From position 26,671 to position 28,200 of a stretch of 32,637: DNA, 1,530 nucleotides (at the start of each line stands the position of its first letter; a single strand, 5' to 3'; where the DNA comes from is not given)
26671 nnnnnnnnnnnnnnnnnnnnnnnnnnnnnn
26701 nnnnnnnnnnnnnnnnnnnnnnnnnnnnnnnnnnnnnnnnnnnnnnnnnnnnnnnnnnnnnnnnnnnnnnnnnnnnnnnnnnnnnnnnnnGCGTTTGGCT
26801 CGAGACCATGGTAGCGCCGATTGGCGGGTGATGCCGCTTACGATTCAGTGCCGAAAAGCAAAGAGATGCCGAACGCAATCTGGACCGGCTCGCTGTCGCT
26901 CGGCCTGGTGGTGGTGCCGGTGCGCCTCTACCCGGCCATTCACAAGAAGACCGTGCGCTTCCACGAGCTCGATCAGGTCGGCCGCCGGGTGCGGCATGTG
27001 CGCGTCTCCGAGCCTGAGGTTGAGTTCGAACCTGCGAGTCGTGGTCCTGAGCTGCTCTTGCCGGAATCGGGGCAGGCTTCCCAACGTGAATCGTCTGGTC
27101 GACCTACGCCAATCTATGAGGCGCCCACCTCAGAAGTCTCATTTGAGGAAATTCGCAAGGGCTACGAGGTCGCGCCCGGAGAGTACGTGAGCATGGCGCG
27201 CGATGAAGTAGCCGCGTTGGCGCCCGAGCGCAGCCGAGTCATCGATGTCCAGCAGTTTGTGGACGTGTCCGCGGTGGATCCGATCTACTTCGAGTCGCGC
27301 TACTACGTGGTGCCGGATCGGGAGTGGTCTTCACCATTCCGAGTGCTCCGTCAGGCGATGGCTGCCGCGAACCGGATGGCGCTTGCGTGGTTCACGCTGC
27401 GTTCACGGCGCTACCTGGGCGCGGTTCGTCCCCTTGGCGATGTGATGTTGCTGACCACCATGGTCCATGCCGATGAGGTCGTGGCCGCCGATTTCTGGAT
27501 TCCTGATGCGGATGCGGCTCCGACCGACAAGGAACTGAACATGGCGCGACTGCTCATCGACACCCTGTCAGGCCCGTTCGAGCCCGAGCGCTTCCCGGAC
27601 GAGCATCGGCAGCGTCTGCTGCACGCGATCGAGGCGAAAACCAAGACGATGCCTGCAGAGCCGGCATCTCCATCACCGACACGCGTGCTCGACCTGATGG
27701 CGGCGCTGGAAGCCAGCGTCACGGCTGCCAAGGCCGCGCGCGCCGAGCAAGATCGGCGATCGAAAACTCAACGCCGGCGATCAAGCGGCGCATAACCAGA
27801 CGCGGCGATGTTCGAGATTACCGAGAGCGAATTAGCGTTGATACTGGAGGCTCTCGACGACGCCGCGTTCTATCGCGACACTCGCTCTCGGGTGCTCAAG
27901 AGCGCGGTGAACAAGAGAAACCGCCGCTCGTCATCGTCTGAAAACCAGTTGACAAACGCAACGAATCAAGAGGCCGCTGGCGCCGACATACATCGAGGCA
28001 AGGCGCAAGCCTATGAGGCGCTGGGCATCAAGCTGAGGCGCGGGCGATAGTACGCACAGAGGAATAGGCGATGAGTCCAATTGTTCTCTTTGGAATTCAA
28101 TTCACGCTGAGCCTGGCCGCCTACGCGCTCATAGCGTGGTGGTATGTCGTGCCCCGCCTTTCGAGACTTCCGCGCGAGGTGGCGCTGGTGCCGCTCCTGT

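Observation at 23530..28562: tRNA-anchored block of nucleic-acid end-processing genes: stand-alone RtcB, HNH-membrane pair, Ku + small ORF, without LigD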

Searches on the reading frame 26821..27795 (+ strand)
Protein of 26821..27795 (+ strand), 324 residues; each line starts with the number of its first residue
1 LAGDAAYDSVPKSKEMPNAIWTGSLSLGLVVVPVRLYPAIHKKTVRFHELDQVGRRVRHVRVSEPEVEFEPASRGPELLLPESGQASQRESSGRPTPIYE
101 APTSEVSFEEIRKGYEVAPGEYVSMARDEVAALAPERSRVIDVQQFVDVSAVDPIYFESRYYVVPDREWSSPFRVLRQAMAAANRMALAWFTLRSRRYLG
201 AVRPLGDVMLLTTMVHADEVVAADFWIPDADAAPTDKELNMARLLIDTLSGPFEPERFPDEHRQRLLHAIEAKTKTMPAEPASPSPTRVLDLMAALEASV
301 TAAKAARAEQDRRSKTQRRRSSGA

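Call 4: search_protein_families(library=pfam, proteins=[window:26821-27795:+], max_evalue=0.01)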
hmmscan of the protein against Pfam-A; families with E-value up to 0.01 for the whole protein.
window:26821-27795:+ (324 aa): 1 family
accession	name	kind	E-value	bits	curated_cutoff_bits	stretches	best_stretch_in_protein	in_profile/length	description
PF02735.22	Ku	-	5e-35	121.5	25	1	27-241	2-190/190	Ku70/Ku80 beta-barrel domain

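Call 8: search_protein_families(library=padloc, proteins=[window:26821-27795:+], max_evalue=0.01)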
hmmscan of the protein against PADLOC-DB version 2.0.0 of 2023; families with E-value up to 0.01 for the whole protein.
window:26821-27795:+ (324 aa): 0 families

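Call 9: search_protein_families(library=ncbifam, proteins=[window:26821-27795:+], max_evalue=0.01)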
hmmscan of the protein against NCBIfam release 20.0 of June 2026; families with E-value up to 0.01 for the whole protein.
window:26821-27795:+ (324 aa): 1 family
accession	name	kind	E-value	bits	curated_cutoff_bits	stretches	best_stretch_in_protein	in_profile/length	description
TIGR02772.2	Ku_bact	equivalog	1.8e-69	234.1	150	2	104-300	52-259/259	non-homologous end joining protein Ku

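Call 10: find_encoding_contigs(protein=window:26866-27795:+, flank=10000, max_places=6)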
Protein window:26866-27795:+ (309 aa): no gene with exactly this product is on record in the collection.

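Call 12: find_related_loci(query=window:26866-27795:+, collection=genome_contigs, flank=10000)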
Query window:26866-27795:+ (309 aa) in genome_contigs; peptide patterns used: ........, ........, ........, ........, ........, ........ (x = any residue, [..] = any of these).
126 stretches matched a pattern; 35 encode a relative of the query (tblastn E <= 1e-3); 35 distinct loci.
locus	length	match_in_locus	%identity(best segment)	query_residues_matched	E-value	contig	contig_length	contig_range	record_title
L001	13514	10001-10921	78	1-308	7e-147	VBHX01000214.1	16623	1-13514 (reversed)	MAG: Chloroflexi bacterium isolate CF_115 14_0927_12_40cm_scaffold_6947, whole genome shotgun sequence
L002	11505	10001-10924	74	1-308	1e-145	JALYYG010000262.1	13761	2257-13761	MAG: Candidatus Dormiibacterota bacterium isolate KAP bin33 SD1490-92_k127_1441388, whole genome shotgun sequence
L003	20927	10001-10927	72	1-309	4e-144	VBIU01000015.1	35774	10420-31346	MAG: Chloroflexi bacterium isolate CF_138 14_1009_16_40cm_scaffold_1595, whole genome shotgun sequence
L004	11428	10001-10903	75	1-309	2e-143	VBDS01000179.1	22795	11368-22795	MAG: Chloroflexi bacterium isolate CF_6 14_1009_12_40cm_scaffold_1237, whole genome shotgun sequence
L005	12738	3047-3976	75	1-308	1e-138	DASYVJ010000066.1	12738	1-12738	MAG TPA_asm: Candidatus Dormiibacterota bacterium isolate SMAG_U6251 k141_227902, whole genome shotgun sequence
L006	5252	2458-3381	74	3-308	9e-140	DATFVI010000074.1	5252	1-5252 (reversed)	MAG TPA_asm: Candidatus Dormiibacterota bacterium isolate SMAG_U9460 k141_317647, whole genome shotgun sequence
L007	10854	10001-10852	73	1-292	7e-136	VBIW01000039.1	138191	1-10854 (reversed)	MAG: Chloroflexi bacterium isolate CF_140 14_0927_12_20cm_scaffold_15, whole genome shotgun sequence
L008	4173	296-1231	72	3-308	6e-138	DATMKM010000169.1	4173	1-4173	MAG TPA_asm: Candidatus Acidoferrum sp. isolate SMAG_U12771 k141_1904915, whole genome shotgun sequence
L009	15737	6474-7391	74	1-300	3e-134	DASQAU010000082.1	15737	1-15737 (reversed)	MAG TPA_asm: Candidatus Eisenbacteria bacterium isolate SMAG_U11653 k141_699523, whole genome shotgun sequence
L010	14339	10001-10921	68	1-298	4e-132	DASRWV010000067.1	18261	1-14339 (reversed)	MAG TPA_asm: Nitrosotalea sp. isolate SMAG_U11466 k141_194896, whole genome shotgun sequence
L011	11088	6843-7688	71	1-282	2e-128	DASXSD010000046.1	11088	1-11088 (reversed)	MAG TPA_asm: Candidatus Dormiibacterota bacterium isolate SMAG_U4657 k141_1302291, whole genome shotgun sequence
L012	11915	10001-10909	70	3-300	2e-128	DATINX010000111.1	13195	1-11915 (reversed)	MAG TPA_asm: Candidatus Dormiibacterota bacterium isolate SMAG_U15808 k141_466597, whole genome shotgun sequence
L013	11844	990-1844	65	1-285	5e-117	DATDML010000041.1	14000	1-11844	MAG TPA_asm: Candidatus Dormiibacterota bacterium isolate SMAG_U410 k141_1345667, whole genome shotgun sequence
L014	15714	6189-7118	62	1-309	6e-116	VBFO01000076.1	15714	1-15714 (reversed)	MAG: Chloroflexi bacterium isolate CF_54 14_1009_16_30cm_scaffold_12269, whole genome shotgun sequence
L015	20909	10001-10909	59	1-308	2e-111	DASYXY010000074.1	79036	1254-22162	MAG TPA_asm: Candidatus Dormiibacterota bacterium isolate SMAG_U6320 k141_619143, whole genome shotgun sequence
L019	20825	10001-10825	62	1-285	3e-110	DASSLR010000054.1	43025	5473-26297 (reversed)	MAG TPA_asm: Candidatus Dormiibacterota bacterium isolate SMAG_U1176 k141_1126799, whole genome shotgun sequence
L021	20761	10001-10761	44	1-285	7e-50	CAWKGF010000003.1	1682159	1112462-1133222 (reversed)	MAG: uncultured Actinomycetes bacterium isolate MFD09222.bin.2.126 genome assembly, contig: contig_67085, whole genome s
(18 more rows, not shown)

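Call 19: search_protein_families(library=pfam, proteins=[L015:10909-12279:+, L006:3344-4813:+, L009:7421-9031:+, L010:10997-12451:+, L008:1392-2663:+, L013:1913-2350:+, L014:7122-7505:+, L002:9066-9980:-, L012:8500-9474:+, L014:5410-6144:-], max_evalue=0.001)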
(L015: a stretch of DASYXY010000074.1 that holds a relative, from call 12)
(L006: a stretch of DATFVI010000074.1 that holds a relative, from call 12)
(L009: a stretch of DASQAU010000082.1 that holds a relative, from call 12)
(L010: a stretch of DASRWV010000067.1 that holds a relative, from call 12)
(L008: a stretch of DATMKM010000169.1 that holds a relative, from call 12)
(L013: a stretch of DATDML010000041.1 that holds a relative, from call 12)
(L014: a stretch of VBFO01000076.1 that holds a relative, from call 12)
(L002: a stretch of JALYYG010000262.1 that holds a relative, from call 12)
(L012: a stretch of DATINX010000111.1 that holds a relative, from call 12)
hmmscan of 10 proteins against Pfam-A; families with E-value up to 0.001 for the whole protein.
L015:10909-12279:+ (456 aa): 1 family
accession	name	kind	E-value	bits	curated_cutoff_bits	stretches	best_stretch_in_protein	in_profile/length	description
PF01425.27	Amidase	-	7.8e-110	368.4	27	1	25-436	1-444/445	Amidase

L006:3344-4813:+ (489 aa): 3 families
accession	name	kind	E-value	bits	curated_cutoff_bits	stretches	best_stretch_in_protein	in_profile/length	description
PF02784.22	Orn_Arg_deC_N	-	1.8e-24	86.9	23.4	1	70-344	2-245/247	Pyridoxal-dependent decarboxylase, pyridoxal binding domain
PF01168.26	Ala_racemase_N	-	2.1e-14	54.2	24.1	1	69-272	3-184/220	Alanine racemase, N-terminal domain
PF00278.28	Orn_DAP_Arg_deC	-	5.8e-06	26.9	23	1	267-438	5-95/95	Pyridoxal-dependent decarboxylase, C-terminal sheet domain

L009:7421-9031:+ (536 aa): 3 families
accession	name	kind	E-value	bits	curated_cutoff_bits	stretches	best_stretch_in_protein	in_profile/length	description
PF01370.27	Epimerase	-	1.8e-13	50.9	20.9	1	8-211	6-230/240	NAD dependent epimerase/dehydratase family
PF16363.11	GDP_Man_Dehyd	-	4.3e-06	26.9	27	1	107-240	133-269/332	GDP-mannose 4,6 dehydratase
PF13460.12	NAD_binding_10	-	7.2e-06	26.4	27.2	1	8-97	2-91/184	NAD(P)H-binding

L010:10997-12451:+ (484 aa): 2 families
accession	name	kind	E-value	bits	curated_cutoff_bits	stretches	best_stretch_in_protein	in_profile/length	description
PF11794.13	HpaB_N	-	2e-83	280.6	35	1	4-269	1-269/270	4-hydroxyphenylacetate 3-hydroxylase N terminal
PF03241.18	HpaB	-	2.6e-51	174.1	25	1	278-472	5-199/202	4-hydroxyphenylacetate 3-hydroxylase C terminal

L008:1392-2663:+ (423 aa): 3 families
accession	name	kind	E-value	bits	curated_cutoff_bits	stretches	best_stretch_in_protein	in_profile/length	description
PF02784.22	Orn_Arg_deC_N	-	1.5e-26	93.8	23.4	1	4-278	2-245/247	Pyridoxal-dependent decarboxylase, pyridoxal binding domain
PF01168.26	Ala_racemase_N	-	1.3e-12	48.4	24.1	1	3-206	3-184/220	Alanine racemase, N-terminal domain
PF00278.28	Orn_DAP_Arg_deC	-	3.3e-06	27.7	23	1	281-372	6-95/95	Pyridoxal-dependent decarboxylase, C-terminal sheet domain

L013:1913-2350:+ (145 aa): 1 family
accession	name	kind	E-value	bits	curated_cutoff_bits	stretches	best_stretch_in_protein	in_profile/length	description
PF10027.14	DUF2269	-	1.4e-06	28.9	28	1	8-144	3-150/150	Predicted integral membrane protein (DUF2269)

L014:7122-7505:+ (127 aa): 3 families
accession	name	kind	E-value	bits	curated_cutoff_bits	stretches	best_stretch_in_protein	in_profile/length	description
PF07883.17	Cupin_2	-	7e-13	48.5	27.2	1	29-103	2-69/70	Cupin domain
PF00190.28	Cupin_1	-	4e-07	30.1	22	1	24-105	32-115/151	Cupin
PF05899.18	Cupin_3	-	7.9e-05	22.7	23.5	1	45-86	24-60/74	EutQ-like cupin domain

L002:9066-9980:- (304 aa): 1 family
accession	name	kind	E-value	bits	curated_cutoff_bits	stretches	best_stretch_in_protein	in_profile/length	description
PF01734.28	Patatin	-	1e-23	85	27.7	1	31-221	1-190/191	Patatin-like phospholipase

L012:8500-9474:+ (324 aa): 1 family
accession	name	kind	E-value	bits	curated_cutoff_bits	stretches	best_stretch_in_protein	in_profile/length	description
PF03976.20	PPK2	-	9.6e-100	333.3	22.3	1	67-291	2-226/229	Polyphosphate kinase 2 (PPK2)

L014:5410-6144:- (244 aa): 0 families

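Call 62: search_protein_families(library=pfam, proteins=[L005:6104-7885:-, L003:17159-18898:-, L021:9085-10077:-, L019:9063-9497:-, L001:10930-11721:-, L011:4282-5850:+], max_evalue=0.001)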
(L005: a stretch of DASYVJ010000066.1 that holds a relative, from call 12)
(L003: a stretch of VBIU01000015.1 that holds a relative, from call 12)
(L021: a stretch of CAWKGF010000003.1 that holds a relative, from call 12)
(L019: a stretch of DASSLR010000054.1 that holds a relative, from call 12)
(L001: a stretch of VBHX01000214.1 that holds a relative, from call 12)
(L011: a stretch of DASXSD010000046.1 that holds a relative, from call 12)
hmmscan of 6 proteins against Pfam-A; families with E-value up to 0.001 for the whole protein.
L005:6104-7885:- (593 aa): 4 families
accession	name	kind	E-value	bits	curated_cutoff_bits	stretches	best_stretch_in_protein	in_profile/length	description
PF01068.26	DNA_ligase_A_M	-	4.2e-49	167.4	26.2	1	222-418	1-204/204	ATP dependent DNA ligase domain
PF04675.19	DNA_ligase_A_N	-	8.1e-32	111.2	24.6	1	3-171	2-174/174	DNA ligase N terminus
PF04679.21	DNA_ligase_A_C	-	1.7e-17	64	27.5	1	448-550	5-93/94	ATP dependent DNA ligase C terminal region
PF09414.15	RNA_ligase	-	8.3e-08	33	27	1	241-416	3-169/171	RNA ligase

L003:17159-18898:- (579 aa): 4 families
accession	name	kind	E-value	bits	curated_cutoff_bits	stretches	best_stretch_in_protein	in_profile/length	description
PF01068.26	DNA_ligase_A_M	-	2.5e-50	171.4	26.2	1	222-418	1-204/204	ATP dependent DNA ligase domain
PF04675.19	DNA_ligase_A_N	-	3.1e-31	109.3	24.6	1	2-171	1-174/174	DNA ligase N terminus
PF04679.21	DNA_ligase_A_C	-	5.1e-18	65.7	27.5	1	448-550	5-93/94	ATP dependent DNA ligase C terminal region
PF09414.15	RNA_ligase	-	4.3e-07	30.7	27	1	243-417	5-170/171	RNA ligase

L021:9085-10077:- (330 aa): 1 family
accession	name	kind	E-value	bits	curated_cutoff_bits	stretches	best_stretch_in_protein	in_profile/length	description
PF21686.3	LigD_Prim-Pol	-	7.6e-86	288.2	27.4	1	64-314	1-252/254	LigD, primase-polymerase domain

L019:9063-9497:- (144 aa): 2 families
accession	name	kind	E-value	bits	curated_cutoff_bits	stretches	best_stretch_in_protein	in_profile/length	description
PF00462.30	Glutaredoxin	-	0.00018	22.1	22.9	1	78-123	11-57/60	Glutaredoxin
PF13417.12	GST_N_3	-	0.00053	20.7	22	1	70-125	1-56/75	Glutathione S-transferase, N-terminal domain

L001:10930-11721:- (263 aa): 3 families
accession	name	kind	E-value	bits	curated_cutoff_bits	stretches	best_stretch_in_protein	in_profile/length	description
PF00561.26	Abhydrolase_1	-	2.8e-22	80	25.8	1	20-134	1-112/245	alpha/beta hydrolase fold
PF12697.13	Abhydrolase_6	-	3.2e-14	54.5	26.3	1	22-233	2-204/217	Alpha/beta hydrolase family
PF12146.15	Hydrolase_4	-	3.5e-10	40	27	1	44-128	29-116/239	Serine aminopeptidase, S33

L011:4282-5850:+ (522 aa): 1 family
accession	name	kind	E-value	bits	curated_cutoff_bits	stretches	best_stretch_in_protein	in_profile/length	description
PF02133.21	Transp_cyt_pur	-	1.7e-37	129.7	23.5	1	61-463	3-418/440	Permease for cytosine/purines, uracil, thiamine, allantoin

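Call 68: search_solved_structures(query=window:26866-27795:+, show_alignments=1, max_evalue=0.00001)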
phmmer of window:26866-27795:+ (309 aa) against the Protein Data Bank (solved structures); distinct sequences matched with E-value up to 0.00001: 3.
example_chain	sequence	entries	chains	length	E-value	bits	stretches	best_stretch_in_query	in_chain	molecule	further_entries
8v53_A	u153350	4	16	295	3.5e-38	134.7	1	85-292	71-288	Non-homologous end joining protein Ku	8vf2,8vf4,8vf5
9i91_A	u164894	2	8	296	5.8e-38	134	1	85-292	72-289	Non-homologous end joining protein Ku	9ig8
9vnq_A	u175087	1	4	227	3.3e-31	111.8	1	91-258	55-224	Non-homologous end joining protein Ku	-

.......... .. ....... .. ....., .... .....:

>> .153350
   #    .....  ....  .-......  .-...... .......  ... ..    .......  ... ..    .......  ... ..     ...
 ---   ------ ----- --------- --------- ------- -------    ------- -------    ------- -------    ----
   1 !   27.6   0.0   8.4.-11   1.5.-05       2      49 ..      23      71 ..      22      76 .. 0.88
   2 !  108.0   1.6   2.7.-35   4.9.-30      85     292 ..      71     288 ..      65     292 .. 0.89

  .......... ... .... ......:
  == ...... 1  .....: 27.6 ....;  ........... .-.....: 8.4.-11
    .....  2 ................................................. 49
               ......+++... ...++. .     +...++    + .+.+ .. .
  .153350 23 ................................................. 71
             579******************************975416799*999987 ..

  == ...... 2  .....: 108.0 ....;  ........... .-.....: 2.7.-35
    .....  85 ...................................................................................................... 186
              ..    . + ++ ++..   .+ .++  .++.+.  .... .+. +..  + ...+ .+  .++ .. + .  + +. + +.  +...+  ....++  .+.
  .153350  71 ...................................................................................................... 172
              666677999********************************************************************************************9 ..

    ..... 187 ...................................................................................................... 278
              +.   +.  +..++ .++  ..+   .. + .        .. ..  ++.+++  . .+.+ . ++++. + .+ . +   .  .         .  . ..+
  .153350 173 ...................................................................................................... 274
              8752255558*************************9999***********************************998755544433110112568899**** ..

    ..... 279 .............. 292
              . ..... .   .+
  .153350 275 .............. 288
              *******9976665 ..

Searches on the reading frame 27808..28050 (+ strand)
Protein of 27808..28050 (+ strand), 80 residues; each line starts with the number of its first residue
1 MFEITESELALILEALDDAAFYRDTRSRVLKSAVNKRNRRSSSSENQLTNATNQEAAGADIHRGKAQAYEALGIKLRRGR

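Call 4: search_protein_families(library=pfam, proteins=[window:27808-28050:+], max_evalue=0.01)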
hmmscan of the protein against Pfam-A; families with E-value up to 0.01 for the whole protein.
window:27808-28050:+ (80 aa): 0 families

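Call 8: search_protein_families(library=padloc, proteins=[window:27808-28050:+], max_evalue=0.01)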
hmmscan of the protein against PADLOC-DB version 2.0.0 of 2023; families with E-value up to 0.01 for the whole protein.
window:27808-28050:+ (80 aa): 0 families

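Call 9: search_protein_families(library=ncbifam, proteins=[window:27808-28050:+], max_evalue=0.01)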
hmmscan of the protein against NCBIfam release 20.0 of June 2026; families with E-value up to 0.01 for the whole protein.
window:27808-28050:+ (80 aa): 0 families

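Call 49: find_homologous_proteins(query=window:27808-28050:+, max_evalue=0.01)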
Query window:27808-28050:+ (80 aa): 33 proteins with E <= 0.01 among 35 candidates.
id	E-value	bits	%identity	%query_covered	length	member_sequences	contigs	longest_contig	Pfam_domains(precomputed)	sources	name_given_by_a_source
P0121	9.3e-42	158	100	100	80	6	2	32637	-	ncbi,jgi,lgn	ncbi:MAG TPA: hypothetical protein VGK42_07625 [Candidatus Dormibacteraeota bacterium]|jgi:hypotheti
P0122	1.3e-21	94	62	99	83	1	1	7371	-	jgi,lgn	jgi:hypothetical protein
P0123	2.3e-21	93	66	95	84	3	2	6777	-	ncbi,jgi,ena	-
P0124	5.2e-19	86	64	95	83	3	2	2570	-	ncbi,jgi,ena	-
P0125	7.4e-18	82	61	96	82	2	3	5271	-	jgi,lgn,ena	-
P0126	1.4e-16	78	61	99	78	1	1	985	-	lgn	-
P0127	9.9e-16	76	61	94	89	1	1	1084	-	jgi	jgi:hypothetical protein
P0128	1.7e-15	75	60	94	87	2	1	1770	-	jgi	jgi:hypothetical protein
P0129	3.0e-15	74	59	98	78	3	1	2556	-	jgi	jgi:hypothetical protein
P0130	5.7e-15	73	63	98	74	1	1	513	-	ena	-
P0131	6.6e-15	73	55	95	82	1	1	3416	-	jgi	jgi:hypothetical protein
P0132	1.3e-14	72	57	94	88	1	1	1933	-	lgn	-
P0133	3.6e-14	71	58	96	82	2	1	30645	-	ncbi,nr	ncbi:MAG: hypothetical protein M3003_11705 [Candidatus Dormibacteraeota bacterium]|nr:hypothetical p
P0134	4.0e-13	67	61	83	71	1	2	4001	-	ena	-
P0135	5.7e-13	67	57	95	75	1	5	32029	-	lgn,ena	-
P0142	1.3e-11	63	53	96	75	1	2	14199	-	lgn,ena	-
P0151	1.4e-9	56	52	96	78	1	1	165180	-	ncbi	-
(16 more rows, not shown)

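Call 50: find_encoding_contigs(protein=P0142, flank=6000, max_places=2)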
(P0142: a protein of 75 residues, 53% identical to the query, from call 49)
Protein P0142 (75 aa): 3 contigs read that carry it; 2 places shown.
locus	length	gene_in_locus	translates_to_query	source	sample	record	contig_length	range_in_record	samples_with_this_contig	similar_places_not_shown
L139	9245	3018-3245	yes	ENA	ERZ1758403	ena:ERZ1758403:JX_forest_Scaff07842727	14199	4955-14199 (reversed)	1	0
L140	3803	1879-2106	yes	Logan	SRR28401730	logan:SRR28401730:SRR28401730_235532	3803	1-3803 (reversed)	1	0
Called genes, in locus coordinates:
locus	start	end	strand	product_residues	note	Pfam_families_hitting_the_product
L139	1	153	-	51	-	?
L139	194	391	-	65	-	-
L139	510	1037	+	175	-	PF04542:Sigma70_r2, PF08281:Sigma70_r4_2, PF04545:Sigma70_r4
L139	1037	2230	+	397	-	PF13449:Phytase-like (faint), PF08450:SGL (faint), PF20067:SSL_N (faint), PF24684:Vgb_lyase (faint), PF25021:TEN_NHL, PF01436:NHL (weak)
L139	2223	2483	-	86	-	PF08818:DUF1801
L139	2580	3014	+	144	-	PF04075:F420H2_quin_red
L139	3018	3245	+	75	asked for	-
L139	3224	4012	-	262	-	PF00248:Aldo_ket_red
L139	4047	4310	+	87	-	-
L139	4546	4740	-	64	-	PF07366:SnoaL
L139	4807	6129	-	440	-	PF01590:GAF (weak), PF13185:GAF_2, PF13492:GAF_3 (faint), PF13384:HTH_23 (faint), PF00196:GerE, PF08281:Sigma70_r4_2 (faint), PF13412:HTH_24 (faint)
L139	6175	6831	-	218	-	PF00027:cNMP_binding, PF13545:HTH_Crp_2, PF00325:Crp (weak)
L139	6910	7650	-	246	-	PF05988:DUF899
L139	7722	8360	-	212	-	PF01872:RibD_C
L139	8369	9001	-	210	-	-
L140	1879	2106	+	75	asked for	-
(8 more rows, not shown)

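Call 51: find_encoding_contigs(protein=P0151, flank=6000, max_places=2)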
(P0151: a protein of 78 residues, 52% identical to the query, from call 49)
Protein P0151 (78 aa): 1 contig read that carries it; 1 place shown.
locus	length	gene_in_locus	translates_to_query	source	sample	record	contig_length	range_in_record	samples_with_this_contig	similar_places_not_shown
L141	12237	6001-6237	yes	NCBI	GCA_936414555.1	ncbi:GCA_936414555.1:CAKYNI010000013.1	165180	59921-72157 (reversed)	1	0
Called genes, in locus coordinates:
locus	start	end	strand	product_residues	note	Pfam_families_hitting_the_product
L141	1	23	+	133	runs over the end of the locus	PF03652:RuvX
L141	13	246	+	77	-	-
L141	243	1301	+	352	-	PF02618:YceG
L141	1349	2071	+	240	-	PF08501:Shikimate_dh_N, PF18317:SDH_C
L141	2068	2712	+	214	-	PF01478:Peptidase_A24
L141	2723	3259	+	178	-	PF03703:bPH_2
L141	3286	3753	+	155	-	PF01202:SKI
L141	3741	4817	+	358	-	PF00465:Fe-ADH, PF13685:Fe-ADH_2, PF01761:DHQ_synthase, PF24621:DHQS_C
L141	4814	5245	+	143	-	PF01220:DHquinase_II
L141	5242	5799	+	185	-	PF08207:EFP_N, PF01132:EFP, PF09285:Elong-fact-P_C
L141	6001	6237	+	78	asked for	-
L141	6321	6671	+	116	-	PF03780:Asp23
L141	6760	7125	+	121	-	PF01029:NusB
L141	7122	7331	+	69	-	PF02609:Exonuc_VII_S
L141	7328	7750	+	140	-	PF02681:DUF212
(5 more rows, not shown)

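Call 52: find_encoding_contigs(protein=P0133, flank=6000, max_places=2)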
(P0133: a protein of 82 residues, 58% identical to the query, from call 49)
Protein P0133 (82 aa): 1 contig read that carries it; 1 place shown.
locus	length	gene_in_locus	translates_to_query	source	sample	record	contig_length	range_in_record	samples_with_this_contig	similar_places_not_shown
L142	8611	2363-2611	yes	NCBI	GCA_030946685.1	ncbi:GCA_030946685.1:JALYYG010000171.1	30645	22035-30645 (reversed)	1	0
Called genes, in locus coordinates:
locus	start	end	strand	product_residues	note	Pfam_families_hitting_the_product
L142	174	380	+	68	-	PF02566:OsmC (weak)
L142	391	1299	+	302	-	PF00296:Bac_luciferase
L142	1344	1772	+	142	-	PF04075:F420H2_quin_red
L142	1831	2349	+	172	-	PF03668:RapZ-like_N (faint), PF13238:AAA_18, PF13671:AAA_33 (faint)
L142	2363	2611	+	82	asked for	-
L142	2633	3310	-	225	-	PF00072:Response_reg, PF09339:HTH_IclR (weak)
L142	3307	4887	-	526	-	PF17203:sCache_3_2, PF14689:SPOB_a, PF02518:HATPase_c, PF14501:HATPase_c_5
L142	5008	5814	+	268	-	PF00005:ABC_tran, PF13304:AAA_21 (faint)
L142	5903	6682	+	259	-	PF00528:BPD_transp_1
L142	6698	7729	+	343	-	PF13379:NMT1_2, PF09084:NMT1, PF16868:NMT1_3 (weak), PF12974:Phosphonate-bd (weak)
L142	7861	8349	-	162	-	PF03779:SPW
